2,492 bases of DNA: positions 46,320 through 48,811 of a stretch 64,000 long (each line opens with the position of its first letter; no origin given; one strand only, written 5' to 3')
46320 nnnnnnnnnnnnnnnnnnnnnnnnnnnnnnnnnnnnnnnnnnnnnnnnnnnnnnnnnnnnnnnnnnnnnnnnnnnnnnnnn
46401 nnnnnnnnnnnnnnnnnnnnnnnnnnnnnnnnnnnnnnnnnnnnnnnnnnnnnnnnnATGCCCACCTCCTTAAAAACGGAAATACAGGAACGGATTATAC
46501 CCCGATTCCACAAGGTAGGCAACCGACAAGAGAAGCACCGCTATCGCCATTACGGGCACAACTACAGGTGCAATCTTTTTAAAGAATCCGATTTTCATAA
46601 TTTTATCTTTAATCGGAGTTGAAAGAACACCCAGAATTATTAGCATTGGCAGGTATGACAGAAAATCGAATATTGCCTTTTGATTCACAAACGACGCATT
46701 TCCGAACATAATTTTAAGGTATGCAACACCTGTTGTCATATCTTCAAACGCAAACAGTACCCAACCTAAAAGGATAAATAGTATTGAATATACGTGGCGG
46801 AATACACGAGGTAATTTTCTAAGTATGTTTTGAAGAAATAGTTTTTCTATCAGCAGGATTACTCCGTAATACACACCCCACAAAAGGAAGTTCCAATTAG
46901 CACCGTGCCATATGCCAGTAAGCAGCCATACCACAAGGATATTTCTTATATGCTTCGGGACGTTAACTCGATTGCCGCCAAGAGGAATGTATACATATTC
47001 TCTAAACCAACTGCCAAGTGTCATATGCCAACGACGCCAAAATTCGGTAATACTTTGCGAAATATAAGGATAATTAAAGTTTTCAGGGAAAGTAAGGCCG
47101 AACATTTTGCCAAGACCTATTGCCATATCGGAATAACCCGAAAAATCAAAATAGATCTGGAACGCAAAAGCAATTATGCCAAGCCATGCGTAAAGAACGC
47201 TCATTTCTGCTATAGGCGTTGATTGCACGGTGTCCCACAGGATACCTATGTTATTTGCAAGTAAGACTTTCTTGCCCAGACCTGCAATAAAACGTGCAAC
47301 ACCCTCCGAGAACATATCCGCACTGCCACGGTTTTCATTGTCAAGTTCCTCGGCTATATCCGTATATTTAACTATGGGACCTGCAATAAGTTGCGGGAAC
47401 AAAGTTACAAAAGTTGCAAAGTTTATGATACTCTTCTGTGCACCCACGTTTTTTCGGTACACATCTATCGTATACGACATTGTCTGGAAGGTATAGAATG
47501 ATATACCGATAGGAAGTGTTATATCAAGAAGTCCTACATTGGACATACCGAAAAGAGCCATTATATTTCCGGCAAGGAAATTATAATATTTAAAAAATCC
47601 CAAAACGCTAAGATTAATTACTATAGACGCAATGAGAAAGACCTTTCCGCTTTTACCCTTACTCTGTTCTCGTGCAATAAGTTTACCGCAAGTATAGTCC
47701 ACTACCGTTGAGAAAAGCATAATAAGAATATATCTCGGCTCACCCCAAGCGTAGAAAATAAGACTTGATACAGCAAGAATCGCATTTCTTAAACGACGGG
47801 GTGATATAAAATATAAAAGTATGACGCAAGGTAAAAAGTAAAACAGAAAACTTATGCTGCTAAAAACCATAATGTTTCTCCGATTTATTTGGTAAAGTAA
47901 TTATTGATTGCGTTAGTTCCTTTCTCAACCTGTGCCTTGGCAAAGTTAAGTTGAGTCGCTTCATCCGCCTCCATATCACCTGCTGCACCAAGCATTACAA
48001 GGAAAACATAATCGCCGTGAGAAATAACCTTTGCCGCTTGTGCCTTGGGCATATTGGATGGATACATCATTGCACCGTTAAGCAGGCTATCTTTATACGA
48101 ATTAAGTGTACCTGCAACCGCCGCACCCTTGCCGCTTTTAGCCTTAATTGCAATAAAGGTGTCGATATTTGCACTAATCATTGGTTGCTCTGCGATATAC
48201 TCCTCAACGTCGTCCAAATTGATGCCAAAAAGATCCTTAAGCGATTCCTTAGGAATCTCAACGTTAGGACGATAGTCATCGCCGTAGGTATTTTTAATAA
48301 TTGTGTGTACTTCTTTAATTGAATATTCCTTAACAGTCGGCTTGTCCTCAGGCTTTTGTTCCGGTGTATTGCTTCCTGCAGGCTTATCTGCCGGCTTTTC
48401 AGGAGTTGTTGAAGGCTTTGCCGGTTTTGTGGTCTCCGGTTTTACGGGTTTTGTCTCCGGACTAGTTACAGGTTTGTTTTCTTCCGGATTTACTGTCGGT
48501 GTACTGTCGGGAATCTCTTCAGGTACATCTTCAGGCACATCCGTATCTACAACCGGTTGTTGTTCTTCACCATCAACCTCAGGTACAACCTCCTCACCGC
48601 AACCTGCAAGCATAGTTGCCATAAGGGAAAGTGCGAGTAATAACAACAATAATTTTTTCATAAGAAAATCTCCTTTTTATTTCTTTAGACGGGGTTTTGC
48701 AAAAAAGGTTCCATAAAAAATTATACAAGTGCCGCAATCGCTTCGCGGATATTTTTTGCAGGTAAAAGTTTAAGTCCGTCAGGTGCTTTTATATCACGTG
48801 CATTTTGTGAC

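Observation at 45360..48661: DUF4358-lipoprotein / MBOAT / DHHW operon: candidate envelope O-acylation system with an uncharacterised third component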

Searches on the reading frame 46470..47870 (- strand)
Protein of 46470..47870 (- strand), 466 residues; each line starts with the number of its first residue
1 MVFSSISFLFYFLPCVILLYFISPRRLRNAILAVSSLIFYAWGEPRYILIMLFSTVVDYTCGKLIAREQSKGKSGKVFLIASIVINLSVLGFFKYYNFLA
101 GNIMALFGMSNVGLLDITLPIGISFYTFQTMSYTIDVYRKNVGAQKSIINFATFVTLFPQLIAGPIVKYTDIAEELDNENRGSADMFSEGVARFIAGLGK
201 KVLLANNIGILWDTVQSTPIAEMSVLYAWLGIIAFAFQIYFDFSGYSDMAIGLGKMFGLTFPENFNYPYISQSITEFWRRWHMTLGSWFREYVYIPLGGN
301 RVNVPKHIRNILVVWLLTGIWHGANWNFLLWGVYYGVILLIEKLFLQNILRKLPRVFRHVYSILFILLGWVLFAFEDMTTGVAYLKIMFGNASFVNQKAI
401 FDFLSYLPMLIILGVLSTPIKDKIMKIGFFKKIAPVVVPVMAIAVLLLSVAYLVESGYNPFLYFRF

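Call 4: search_protein_families(library=ncbifam, proteins=[window:46470-47870:-], max_evalue=0.01)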
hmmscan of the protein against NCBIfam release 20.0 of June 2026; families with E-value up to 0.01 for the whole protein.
window:46470-47870:- (466 aa): 1 family
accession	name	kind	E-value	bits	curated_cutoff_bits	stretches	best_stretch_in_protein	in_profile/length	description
TIGR04091.1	LTA_dltB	equivalog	1.2e-47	163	375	1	8-352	12-348/380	D-alanyl-lipoteichoic acid biosynthesis protein DltB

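Call 6: search_protein_families(library=pfam, proteins=[window:46470-47870:-], max_evalue=0.01)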
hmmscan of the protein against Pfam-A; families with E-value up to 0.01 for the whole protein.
window:46470-47870:- (466 aa): 2 families
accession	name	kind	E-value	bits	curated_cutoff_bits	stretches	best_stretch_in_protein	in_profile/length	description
PF03062.24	MBOAT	-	3.6e-30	105.9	27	1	147-373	80-325/337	MBOAT, membrane-bound O-acyltransferase family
PF13813.11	MBOAT_2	-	0.00066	20.4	25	1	262-324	2-66/85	Membrane bound O-acyl transferase family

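Call 19: search_solved_structures(query=window:46470-47870:-, max_evalue=0.01, show_alignments=1)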
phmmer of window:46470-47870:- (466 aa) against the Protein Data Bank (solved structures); distinct sequences matched with E-value up to 0.01: 4.
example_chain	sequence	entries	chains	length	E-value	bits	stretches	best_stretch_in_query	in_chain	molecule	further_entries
6bug_C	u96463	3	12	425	5.7e-27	97.8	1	119-347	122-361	D-alanyl transfer protein DltB | Integral membrane protein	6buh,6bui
8jem_A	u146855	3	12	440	1.1e-26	96.9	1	119-347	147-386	Teichoic acid D-alanyltransferase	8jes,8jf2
7mhy_A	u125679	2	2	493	0.00019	23.6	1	114-333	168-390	Protein-cysteine N-palmitoyltransferase HHAT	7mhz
7q1u_A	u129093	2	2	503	0.00031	22.9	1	114-333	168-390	Protein-cysteine N-palmitoyltransferase HHAT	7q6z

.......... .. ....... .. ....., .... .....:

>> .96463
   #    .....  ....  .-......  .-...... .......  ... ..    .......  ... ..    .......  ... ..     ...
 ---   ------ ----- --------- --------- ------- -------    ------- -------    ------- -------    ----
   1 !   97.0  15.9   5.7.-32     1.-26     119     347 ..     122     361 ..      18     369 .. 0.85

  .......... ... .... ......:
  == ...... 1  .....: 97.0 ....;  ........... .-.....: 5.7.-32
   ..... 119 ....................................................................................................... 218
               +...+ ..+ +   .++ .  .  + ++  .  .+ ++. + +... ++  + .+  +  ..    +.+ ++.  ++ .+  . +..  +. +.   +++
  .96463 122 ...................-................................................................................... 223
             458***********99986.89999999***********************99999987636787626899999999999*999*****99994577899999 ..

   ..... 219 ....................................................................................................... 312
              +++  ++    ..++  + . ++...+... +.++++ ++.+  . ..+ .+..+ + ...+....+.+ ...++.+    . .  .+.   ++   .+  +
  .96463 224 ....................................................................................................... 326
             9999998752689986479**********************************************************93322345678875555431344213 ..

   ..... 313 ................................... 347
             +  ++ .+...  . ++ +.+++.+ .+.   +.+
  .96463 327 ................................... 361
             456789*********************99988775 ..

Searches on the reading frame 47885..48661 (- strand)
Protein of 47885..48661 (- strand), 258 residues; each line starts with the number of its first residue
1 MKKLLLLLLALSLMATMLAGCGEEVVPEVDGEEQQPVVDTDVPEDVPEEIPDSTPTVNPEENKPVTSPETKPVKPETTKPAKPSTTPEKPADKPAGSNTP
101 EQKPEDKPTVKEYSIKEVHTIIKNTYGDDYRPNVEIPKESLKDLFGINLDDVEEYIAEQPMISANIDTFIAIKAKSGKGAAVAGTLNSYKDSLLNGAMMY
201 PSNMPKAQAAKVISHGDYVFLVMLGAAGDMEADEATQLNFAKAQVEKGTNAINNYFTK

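Call 4: search_protein_families(library=ncbifam, proteins=[window:47885-48661:-], max_evalue=0.01)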
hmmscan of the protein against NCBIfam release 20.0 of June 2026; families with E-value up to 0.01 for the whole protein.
window:47885-48661:- (258 aa): 2 families
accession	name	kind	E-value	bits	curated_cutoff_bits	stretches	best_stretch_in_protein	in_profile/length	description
TIGR04526.1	predic_Ig_block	subfamily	0.00087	18.3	150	1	35-182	39-183/693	putative immunoglobulin-blocking virulence protein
TIGR04359.1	TrbK_RP4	equivalog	0.0075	16.2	23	0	7-32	2-27/67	entry exclusion lipoprotein TrbK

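Call 6: search_protein_families(library=pfam, proteins=[window:47885-48661:-], max_evalue=0.01)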
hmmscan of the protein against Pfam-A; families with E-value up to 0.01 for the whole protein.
window:47885-48661:- (258 aa): 1 family
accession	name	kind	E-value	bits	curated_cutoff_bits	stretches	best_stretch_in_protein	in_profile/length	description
PF14270.11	DUF4358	-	1.3e-19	70.8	25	1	130-223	6-101/102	Domain of unknown function (DUF4358)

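Call 14: find_related_loci(query=window:47885-48661:-, collection=genome_contigs, flank=6000)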
Query window:47885-48661:- (258 aa) in genome_contigs; peptide patterns used: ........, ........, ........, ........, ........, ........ (x = any residue, [..] = any of these).
166 stretches matched a pattern; 5 encode a relative of the query (tblastn E <= 1e-3); 5 distinct loci.
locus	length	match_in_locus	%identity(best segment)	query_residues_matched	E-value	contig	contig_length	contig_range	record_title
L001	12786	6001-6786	71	1-258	3e-111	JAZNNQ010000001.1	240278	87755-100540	MAG: Eubacteriales bacterium isolate T1900044654_TS20190120.MAGScoT_cleanbin_000015 SGB_1466_k141_500028, whole genome s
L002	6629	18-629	77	55-258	1e-101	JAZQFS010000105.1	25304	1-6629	MAG: Eubacteriales bacterium isolate T1900044632_TS20190098.MAGScoT_cleanbin_000021 SGB_1068_k141_1071107, whole genome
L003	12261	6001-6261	45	24-111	1e-7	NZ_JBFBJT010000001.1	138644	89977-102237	Streptomyces sp. NPDC086077 NPDC086077_94_F11.ctg-0001, whole genome shotgun sequence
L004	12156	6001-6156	44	50-108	4e-6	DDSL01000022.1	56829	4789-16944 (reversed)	MAG TPA_asm: Chthonomonas sp. UBA2391 UBA2391_contig_10398, whole genome shotgun sequence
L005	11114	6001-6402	40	1-109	4e-5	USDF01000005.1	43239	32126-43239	uncultured Clostridium sp. isolate UMGS1612 genome assembly, contig: NODE_210_length_43239_cov_4.312315, whole genome sh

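Call 17: search_solved_structures(query=window:47885-48661:-, max_evalue=1, show_alignments=2)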
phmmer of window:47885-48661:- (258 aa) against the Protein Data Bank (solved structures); distinct sequences matched with E-value up to 1: 0.
